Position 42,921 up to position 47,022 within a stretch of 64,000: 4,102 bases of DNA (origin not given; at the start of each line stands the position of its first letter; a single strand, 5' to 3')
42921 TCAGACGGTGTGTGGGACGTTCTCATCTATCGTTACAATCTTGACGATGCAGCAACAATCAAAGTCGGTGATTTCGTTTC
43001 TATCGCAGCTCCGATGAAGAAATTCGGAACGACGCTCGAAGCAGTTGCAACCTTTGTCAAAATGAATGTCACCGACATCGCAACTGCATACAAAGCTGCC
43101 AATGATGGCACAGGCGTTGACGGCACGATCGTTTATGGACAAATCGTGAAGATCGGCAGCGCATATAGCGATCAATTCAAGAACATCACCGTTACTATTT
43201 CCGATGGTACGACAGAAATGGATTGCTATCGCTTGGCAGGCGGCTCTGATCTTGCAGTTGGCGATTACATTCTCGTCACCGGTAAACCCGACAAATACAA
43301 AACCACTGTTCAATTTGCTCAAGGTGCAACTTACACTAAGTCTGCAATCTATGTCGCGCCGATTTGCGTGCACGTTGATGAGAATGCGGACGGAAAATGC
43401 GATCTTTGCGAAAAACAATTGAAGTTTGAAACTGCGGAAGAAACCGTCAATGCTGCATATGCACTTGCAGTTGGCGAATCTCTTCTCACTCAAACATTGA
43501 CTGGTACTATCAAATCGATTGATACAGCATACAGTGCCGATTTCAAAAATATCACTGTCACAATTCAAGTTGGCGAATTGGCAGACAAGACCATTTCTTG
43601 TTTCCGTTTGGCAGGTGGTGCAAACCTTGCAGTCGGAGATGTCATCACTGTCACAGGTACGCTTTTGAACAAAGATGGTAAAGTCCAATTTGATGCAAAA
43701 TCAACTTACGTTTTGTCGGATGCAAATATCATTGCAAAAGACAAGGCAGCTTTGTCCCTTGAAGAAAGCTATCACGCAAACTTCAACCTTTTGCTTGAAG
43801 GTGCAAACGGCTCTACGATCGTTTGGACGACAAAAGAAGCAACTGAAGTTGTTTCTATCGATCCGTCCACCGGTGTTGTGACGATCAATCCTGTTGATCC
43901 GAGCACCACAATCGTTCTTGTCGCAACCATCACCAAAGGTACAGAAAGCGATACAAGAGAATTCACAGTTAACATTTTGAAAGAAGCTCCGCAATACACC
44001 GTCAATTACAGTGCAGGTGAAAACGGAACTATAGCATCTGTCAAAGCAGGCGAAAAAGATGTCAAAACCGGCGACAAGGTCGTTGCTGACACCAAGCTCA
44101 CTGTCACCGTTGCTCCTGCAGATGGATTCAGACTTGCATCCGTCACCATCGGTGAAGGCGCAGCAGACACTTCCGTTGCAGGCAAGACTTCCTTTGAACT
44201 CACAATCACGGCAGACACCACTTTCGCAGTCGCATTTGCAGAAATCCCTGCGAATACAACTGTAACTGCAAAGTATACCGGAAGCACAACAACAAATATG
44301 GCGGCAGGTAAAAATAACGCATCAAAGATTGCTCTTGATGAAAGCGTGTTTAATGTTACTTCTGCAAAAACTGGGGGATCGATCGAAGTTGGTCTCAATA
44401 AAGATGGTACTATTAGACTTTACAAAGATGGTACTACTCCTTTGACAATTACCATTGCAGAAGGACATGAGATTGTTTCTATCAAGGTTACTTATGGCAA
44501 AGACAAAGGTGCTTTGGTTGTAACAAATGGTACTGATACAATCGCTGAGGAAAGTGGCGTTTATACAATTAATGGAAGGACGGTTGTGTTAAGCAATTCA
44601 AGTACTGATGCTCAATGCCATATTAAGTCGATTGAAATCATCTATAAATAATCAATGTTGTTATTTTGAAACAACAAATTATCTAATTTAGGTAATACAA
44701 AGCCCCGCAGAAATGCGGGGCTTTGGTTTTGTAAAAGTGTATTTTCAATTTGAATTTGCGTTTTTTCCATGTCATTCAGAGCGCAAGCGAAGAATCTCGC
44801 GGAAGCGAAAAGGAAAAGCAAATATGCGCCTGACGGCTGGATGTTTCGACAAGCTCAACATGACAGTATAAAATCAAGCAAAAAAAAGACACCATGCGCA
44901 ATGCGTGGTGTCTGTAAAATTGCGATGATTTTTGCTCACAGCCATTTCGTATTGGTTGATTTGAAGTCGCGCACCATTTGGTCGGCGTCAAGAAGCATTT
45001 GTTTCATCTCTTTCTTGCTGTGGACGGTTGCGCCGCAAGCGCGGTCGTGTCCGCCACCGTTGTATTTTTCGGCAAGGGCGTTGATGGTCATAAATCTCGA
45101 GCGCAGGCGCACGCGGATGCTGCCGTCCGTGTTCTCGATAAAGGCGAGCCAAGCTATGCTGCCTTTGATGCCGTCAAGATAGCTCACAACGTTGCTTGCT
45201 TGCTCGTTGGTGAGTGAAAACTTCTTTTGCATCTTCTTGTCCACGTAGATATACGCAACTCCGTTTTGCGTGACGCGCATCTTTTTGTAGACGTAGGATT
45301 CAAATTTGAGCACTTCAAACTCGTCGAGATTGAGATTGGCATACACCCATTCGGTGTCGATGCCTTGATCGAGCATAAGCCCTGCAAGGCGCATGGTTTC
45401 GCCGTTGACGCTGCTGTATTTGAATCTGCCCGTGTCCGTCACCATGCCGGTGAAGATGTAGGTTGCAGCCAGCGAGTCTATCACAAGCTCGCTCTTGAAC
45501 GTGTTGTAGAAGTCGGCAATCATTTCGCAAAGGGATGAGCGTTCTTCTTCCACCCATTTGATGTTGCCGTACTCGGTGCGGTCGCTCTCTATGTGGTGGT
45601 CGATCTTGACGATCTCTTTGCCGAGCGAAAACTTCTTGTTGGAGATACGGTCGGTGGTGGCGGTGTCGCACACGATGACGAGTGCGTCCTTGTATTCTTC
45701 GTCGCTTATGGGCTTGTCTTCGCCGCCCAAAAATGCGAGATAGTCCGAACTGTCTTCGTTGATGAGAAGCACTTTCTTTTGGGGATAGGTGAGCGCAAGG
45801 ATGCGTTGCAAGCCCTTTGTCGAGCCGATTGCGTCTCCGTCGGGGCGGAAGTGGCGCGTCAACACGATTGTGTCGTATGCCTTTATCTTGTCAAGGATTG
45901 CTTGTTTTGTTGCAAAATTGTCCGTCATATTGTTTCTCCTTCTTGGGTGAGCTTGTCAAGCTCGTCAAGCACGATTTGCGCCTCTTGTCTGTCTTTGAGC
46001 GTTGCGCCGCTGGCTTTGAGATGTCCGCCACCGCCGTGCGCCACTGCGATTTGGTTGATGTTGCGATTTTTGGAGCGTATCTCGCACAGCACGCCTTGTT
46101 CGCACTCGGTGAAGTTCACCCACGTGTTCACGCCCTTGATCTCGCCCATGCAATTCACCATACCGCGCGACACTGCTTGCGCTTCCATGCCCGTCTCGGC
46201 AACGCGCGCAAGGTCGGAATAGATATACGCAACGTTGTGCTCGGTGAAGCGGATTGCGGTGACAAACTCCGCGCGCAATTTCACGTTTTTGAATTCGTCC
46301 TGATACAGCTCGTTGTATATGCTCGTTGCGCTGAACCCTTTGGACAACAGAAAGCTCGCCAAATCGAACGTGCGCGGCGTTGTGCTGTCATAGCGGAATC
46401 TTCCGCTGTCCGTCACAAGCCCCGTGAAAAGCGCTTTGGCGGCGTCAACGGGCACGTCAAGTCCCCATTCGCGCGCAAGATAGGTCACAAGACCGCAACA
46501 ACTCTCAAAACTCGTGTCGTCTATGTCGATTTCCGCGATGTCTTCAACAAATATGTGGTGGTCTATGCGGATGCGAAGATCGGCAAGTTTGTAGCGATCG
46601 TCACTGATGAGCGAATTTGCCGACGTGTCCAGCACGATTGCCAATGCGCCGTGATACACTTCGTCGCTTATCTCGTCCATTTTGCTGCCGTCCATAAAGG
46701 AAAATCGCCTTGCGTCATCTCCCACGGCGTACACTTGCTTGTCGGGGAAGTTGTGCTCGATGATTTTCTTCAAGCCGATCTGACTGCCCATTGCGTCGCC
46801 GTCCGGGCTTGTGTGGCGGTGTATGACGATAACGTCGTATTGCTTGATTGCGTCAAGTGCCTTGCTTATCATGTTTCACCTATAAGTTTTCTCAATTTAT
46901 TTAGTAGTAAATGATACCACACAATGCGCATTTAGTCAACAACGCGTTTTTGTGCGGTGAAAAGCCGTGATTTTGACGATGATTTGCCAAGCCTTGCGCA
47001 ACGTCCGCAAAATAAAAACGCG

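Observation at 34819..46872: Candidate extracellular nucleic-acid capture, degradation and uptake locus: ABC importer, SNase lipoprotein, giant multi-OB lipoprotein, facing two NrnA paralogs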

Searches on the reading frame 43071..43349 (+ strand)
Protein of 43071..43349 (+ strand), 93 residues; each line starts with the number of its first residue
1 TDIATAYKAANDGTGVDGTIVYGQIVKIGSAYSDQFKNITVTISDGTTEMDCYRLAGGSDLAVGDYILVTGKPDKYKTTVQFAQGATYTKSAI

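Call 60: search_protein_families(library=pfam, proteins=[window:43071-43349:+], max_evalue=1)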
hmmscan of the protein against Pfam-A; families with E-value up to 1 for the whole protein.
seq(93 aa): 3 families
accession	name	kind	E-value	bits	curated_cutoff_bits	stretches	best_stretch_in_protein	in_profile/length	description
PF01336.31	tRNA_anti-codon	-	0.00017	21.9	27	1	22-81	4-66/75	OB-fold nucleic acid binding domain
PF18914.6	DUF5666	-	0.034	14.9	27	1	37-74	15-49/60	Domain of unknown function (DUF5666)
PF23193.1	NOMO_3rd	-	0.21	12.1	27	1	22-82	42-95/120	NOMO third transthyretin-like domain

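Call 74: search_protein_representatives(alignment_id=A3)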
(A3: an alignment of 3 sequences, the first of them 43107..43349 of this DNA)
Query: 3 sequences, 84 profile positions. Proteins with E-value up to 0.001 (for the whole library): 2397; up to 1e-10: 1081; up to 1e-30: 342. The best 150 are listed.
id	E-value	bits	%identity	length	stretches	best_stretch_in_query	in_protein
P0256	9.8e-184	611.8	-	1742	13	3-79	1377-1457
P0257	1.3e-163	547.3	-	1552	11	8-78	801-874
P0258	1.1e-153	515.5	-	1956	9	2-81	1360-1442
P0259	7.6e-151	506.4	-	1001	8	7-80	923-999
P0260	1.6e-145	489.4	-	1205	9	8-80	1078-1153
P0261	4.6e-145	487.9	-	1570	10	7-76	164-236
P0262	2.6e-139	469.4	-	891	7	7-81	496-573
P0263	3.0e-125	424.4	-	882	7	7-77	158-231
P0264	6.2e-124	420.1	-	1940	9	7-78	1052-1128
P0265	1.6e-121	412.5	-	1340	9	2-80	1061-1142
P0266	1.2e-120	409.7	-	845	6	8-81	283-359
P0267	1.2e-118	403.2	-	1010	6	7-78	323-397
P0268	8.1e-115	390.9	-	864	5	6-81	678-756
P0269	2.0e-114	389.7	-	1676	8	2-79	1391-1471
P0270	9.7e-114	387.5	-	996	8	7-80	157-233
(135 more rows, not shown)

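Call 76: search_protein_families(library=pfam, alignment_id=A4, max_evalue=0.001)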
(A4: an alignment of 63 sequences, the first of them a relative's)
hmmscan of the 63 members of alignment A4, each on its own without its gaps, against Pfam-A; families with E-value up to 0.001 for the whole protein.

A. member 1, P0259 (1001 aa): 5 families
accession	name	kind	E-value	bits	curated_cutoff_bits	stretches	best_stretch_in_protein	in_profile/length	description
PF01336.31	tRNA_anti-codon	-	9.4e-19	67.6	27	0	756-783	39-67/75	OB-fold nucleic acid binding domain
PF19135.5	DUF5818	-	5.6e-07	29.5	27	0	649-672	21-44/57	Protein of unknown function (DUF5818)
PF18914.6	DUF5666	-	1.5e-06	28.8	27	0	330-349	28-48/60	Domain of unknown function (DUF5666)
PF19386.4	DUF5961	-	4.6e-06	27.2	25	0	847-865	43-61/72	Family of unknown function (DUF5961)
PF19099.5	DUF5786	-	0.00012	23.1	26.9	0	239-257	30-48/55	Family of unknown function (DUF5786)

B. families by the number of members that match (of 63 scanned): 54 families (the first 25 are shown)
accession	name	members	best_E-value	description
PF01336.31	tRNA_anti-codon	63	8.7e-32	OB-fold nucleic acid binding domain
PF13437.12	HlyD_3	14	6.4e-11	HlyD family secretion protein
PF13567.11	DUF4131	12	2.7e-06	Domain of unknown function (DUF4131)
PF18914.6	DUF5666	11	3.4e-08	Domain of unknown function (DUF5666)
PF19135.5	DUF5818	11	5.6e-07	Protein of unknown function (DUF5818)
PF13100.11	OstA_2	11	9.9e-06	OstA-like protein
PF02080.26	TrkA_C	8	3.6e-06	TrkA-C domain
PF19099.5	DUF5786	7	5.9e-06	Family of unknown function (DUF5786)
PF20578.4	aBig_2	6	1.4e-10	Atrophied bacterial Ig domain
PF00404.24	Dockerin_1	3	2.8e-11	Dockerin type I domain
PF12869.13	tRNA_anti-like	3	4.5e-10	tRNA_anti-like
PF13742.12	tRNA_anti_2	3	4.7e-09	OB-fold nucleic acid binding domain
PF19386.4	DUF5961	3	4.6e-06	Family of unknown function (DUF5961)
PF16738.10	CBM26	2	5.1e-20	Starch-binding module 26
PF00932.25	LTD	2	1.5e-14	Lamin Tail Domain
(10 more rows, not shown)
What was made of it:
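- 41430..44651 (+): 1073-aa multi-OB surface lipoprotein, the proposed nucleic-acid capture protein. The OB3-5 repeat profile finds 2397 cluster representatives, and 63/63 sampled are PF01336 (calls 74, 76).
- On PF01336 OB-fold nucleic-acid-binding domain: The repeat profile retrieves 2397 representatives, and 63/63 sampled are PF01336, best 8.7e-32 (calls 74, 76).
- Tried and rejected: The repeat-profile search (calls 74, 76) was needed to place the modules in PF01336.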

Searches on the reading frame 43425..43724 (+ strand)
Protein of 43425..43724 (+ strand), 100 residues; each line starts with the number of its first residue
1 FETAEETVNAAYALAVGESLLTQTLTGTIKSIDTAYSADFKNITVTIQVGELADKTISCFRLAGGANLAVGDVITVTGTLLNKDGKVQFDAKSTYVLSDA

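Call 60: search_protein_families(library=pfam, proteins=[window:43425-43724:+], max_evalue=1)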
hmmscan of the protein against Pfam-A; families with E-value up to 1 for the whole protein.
seq(100 aa): 3 families
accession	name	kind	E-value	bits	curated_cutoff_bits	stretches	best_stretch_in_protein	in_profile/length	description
PF22685.1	Gal80p_C-like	-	0.014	16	29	1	7-93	38-126/152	Gal80p, C-terminal domain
PF01336.31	tRNA_anti-codon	-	0.059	13.8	27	1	45-96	20-74/75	OB-fold nucleic acid binding domain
PF18914.6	DUF5666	-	0.084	13.6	27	1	27-86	2-53/60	Domain of unknown function (DUF5666)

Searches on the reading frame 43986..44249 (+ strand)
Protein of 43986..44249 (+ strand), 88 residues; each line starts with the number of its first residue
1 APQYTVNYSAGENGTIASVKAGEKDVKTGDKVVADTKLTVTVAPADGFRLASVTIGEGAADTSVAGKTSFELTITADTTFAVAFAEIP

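Call 60: search_protein_families(library=pfam, proteins=[window:43986-44249:+], max_evalue=1)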
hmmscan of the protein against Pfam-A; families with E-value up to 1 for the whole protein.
seq(88 aa): 2 families
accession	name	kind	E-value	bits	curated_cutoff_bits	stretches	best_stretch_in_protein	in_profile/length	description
PF18998.6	Flg_new_2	-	0.00086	19.7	23.6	1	4-87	1-72/73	Divergent InlB B-repeat domain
PF14478.12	DUF4430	-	0.078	13.9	23.8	1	13-33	47-67/72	Domain of unknown function (DUF4430)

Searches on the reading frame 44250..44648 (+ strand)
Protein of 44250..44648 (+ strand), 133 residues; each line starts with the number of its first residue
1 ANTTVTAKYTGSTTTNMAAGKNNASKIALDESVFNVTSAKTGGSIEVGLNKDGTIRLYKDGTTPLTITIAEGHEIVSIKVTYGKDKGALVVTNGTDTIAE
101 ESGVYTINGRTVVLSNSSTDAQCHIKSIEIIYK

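Call 60: search_protein_families(library=pfam, proteins=[window:44250-44648:+], max_evalue=1)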
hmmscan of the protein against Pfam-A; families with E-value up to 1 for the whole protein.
seq(133 aa): 1 family
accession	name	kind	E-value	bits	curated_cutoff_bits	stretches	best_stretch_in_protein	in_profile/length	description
PF05481.17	Myco_19_kDa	-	0.32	11.8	23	1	35-130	23-113/117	Mycobacterium 19 kDa lipoprotein antigen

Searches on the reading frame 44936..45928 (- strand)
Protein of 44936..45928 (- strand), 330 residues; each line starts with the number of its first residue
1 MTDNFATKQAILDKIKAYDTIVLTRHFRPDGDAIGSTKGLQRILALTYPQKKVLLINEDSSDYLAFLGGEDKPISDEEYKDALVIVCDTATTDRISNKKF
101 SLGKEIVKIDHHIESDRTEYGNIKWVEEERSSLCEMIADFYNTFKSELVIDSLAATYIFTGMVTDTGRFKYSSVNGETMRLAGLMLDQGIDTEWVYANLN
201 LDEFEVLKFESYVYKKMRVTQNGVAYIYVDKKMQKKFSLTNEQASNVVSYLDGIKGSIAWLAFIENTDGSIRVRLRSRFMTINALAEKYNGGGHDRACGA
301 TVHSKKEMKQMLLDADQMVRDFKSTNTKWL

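Call 4: search_protein_families(library=pfam, proteins=[window:44936-45928:-], max_evalue=0.01)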
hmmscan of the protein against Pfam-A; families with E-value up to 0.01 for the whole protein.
window:44936-45928:- (330 aa): 2 families
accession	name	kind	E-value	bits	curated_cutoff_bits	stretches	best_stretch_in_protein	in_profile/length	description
PF01368.27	DHH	-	3.3e-15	56.9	28.1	1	20-162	1-125/125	DHH family, N-terminal domain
PF02272.25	DHHA1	-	2.8e-12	47.4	25.9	1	224-319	4-100/102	DHHA1 domain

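Call 5: search_protein_families(library=ncbifam, proteins=[window:44936-45928:-], max_evalue=0.01)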
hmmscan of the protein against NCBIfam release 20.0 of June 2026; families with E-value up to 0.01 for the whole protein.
window:44936-45928:- (330 aa): 6 families
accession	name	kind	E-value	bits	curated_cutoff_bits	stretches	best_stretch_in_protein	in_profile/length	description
NF053633.1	OlncasPapPhNrnA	equivalog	1e-71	241.5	350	1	6-319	4-315/317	bifunctional oligoribonuclease/PAP phosphatase NrnA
NF011110.0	PRK14538.1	equivalog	5.2e-16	57.9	707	1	79-311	444-670/838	putative bifunctional signaling protein/50S ribosomal protein L9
NF053576.1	RecJ_archaeal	equivalog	6.9e-05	21.9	360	1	286-319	417-449/452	RecJ family nuclease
TIGR00644.1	recJ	equivalog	0.0035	15.7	396.9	0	79-117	110-149/546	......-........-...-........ exonuclease RecJ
NF041569.1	A-tRNAntase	equivalog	0.0039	15.5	1440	0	93-320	80-302/880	A-adding tRNA nucleotidyltransferase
NF040701.1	RecJ_Meth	equivalog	0.006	15.4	550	0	281-307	411-440/449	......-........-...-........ exonuclease RecJ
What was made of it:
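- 44936..45928 (-): NrnA-like DHH/DHHA1 phosphoesterase, paralogue 1. NCBIfam NrnA scores 241.5 bits, below the 350 cut-off (calls 4, 5).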

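Call 72: search_solved_structures(query=window:44936-45928:-, max_evalue=0.00001)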
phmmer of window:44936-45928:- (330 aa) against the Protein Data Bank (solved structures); distinct sequences matched with E-value up to 0.00001: 17.
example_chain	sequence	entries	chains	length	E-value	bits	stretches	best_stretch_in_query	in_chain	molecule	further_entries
5j21_A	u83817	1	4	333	6.4e-64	219.3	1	8-321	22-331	Bifunctional oligoribonuclease and PAP phosphatase NrnA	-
5ipp_A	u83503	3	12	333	1.6e-62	214.8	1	8-321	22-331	Bifunctional oligoribonuclease and PAP phosphatase NrnA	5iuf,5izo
8iu7_A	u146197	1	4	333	3.6e-55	190.6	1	7-311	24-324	Bifunctional oligoribonuclease and PAP phosphatase NrnA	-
3dev_A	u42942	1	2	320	6.7e-52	179.8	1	10-312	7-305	SH1221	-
5o1u_A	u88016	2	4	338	1.6e-29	106.3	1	12-322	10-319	Phosphodiesterase | TmPDE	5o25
5o4z_A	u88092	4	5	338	4e-28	101.8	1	12-322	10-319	DHH/DHHA1-type phosphodiesterase TM1595 | phosphodiesterase TM1595 | phosphodiesterase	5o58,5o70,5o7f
4py9_A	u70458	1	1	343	2.6e-21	79.4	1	17-307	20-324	Putative exopolyphosphatase-related protein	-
3w5w_A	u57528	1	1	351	2.7e-21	79.3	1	17-307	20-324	Putative exopolyphosphatase-related protein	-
8ioo_A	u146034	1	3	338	4.7e-20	75.2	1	10-315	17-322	RecJ-like protein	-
9r7o_A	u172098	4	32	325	3.6e-16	62.5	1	10-302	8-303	DHH family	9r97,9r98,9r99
9wbu_B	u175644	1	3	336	3e-15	59.5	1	23-302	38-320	Bifunctional oligoribonuclease and PAP phosphatase NrnA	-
5jju_A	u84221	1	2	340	3e-15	59.5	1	23-302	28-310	Uncharacterized protein Rv2837c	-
5cet_A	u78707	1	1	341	3e-15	59.5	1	23-302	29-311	Bifunctional oligoribonuclease and PAP phosphatase NrnA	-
4ls9_A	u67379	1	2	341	3.5e-14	56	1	12-302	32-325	DHH family protein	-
9n0l_A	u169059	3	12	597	2.1e-12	50.1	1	6-315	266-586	Cyclic-di-AMP phosphodiesterase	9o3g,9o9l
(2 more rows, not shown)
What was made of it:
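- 44936..45928 (-): Best PDB hit is B. subtilis NrnA 5J21, 6.4e-64 (call 72).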

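Call 89: search_protein_families(library=padloc, proteins=[window:44936-45928:-], max_evalue=0.001)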
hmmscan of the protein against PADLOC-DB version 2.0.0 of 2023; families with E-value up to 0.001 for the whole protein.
window:44936-45928:- (330 aa): 0 families

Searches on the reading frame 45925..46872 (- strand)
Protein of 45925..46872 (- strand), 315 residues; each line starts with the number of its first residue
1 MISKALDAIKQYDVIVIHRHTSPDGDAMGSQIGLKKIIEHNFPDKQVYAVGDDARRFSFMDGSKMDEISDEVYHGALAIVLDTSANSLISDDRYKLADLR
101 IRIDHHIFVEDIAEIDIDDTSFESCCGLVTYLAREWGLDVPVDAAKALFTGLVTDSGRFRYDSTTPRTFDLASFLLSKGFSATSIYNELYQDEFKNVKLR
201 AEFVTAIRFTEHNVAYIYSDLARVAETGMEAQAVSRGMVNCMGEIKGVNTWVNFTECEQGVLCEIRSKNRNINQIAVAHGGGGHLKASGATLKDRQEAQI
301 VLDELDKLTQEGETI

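Call 4: search_protein_families(library=pfam, proteins=[window:45925-46872:-], max_evalue=0.01)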
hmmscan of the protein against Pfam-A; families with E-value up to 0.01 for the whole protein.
window:45925-46872:- (315 aa): 2 families
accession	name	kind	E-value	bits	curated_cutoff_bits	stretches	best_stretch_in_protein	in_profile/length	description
PF01368.27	DHH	-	3.3e-13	50.4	28.1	1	15-151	2-124/125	DHH family, N-terminal domain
PF02272.25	DHHA1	-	2.8e-08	34.6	25.9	1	232-309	15-100/102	DHHA1 domain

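Call 5: search_protein_families(library=ncbifam, proteins=[window:45925-46872:-], max_evalue=0.01)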
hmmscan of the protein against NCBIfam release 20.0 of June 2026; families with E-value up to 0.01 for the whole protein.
window:45925-46872:- (315 aa): 4 families
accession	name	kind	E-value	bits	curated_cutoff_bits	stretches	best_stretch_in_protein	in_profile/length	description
NF053633.1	OlncasPapPhNrnA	equivalog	2.1e-72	243.7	350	1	2-308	6-314/317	bifunctional oligoribonuclease/PAP phosphatase NrnA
NF011110.0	PRK14538.1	equivalog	1.9e-11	42.8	707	1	72-308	443-677/838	putative bifunctional signaling protein/50S ribosomal protein L9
NF041569.1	A-tRNAntase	equivalog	3.8e-09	35.4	1440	1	110-310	104-302/880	A-adding tRNA nucleotidyltransferase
NF003877.0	PRK05427.1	equivalog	8.8e-05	22.1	283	1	15-172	4-165/308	manganese-dependent inorganic pyrophosphatase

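Call 73: search_solved_structures(query=window:45925-46872:-, max_evalue=0.00001)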
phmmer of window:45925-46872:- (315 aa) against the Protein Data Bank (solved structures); distinct sequences matched with E-value up to 0.00001: 17.
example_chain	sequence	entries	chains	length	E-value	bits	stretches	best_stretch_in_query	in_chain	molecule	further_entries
5j21_A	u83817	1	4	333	2.1e-52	181.5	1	6-312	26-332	Bifunctional oligoribonuclease and PAP phosphatase NrnA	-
5ipp_A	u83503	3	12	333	5.2e-51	177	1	6-312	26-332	Bifunctional oligoribonuclease and PAP phosphatase NrnA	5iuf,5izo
8iu7_A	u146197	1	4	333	1.3e-44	156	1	4-297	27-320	Bifunctional oligoribonuclease and PAP phosphatase NrnA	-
3dev_A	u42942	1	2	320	5.1e-44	154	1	4-298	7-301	SH1221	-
5o1u_A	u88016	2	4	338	2.3e-23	86.2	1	7-302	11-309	Phosphodiesterase | TmPDE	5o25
4py9_A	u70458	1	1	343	4.6e-22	81.9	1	11-299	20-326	Putative exopolyphosphatase-related protein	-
3w5w_A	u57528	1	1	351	4.9e-22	81.9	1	11-299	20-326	Putative exopolyphosphatase-related protein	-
5o4z_A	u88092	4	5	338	5.3e-22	81.8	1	7-302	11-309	DHH/DHHA1-type phosphodiesterase TM1595 | phosphodiesterase TM1595 | phosphodiesterase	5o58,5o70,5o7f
8ioo_A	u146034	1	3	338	8.7e-17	64.6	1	13-303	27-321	RecJ-like protein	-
9r7o_A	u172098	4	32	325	6.4e-16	61.8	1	6-294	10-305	DHH family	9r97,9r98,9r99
9n0l_A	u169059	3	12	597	7.8e-10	41.8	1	4-297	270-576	Cyclic-di-AMP phosphodiesterase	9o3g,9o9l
4ls9_A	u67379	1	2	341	6.3e-09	38.8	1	101-291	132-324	DHH family protein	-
5xt3_A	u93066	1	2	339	8e-09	38.5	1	3-295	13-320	Phosphodiesterase acting on cyclic dinucleotides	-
5xsi_A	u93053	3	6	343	8.2e-09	38.5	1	3-295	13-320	Phosphodiesterase acting on cyclic dinucleotides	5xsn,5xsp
5jju_A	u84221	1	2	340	3.7e-07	33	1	101-292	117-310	Uncharacterized protein Rv2837c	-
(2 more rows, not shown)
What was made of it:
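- On NrnA (bifunctional oligoribonuclease / pAp phosphatase): The best PDB hit is B. subtilis NrnA, at 6.4e-64 and 2.1e-52 (calls 72, 73).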

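Call 89: search_protein_families(library=padloc, proteins=[window:45925-46872:-], max_evalue=0.001)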
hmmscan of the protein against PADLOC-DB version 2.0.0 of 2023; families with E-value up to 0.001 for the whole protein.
window:45925-46872:- (315 aa): 0 families
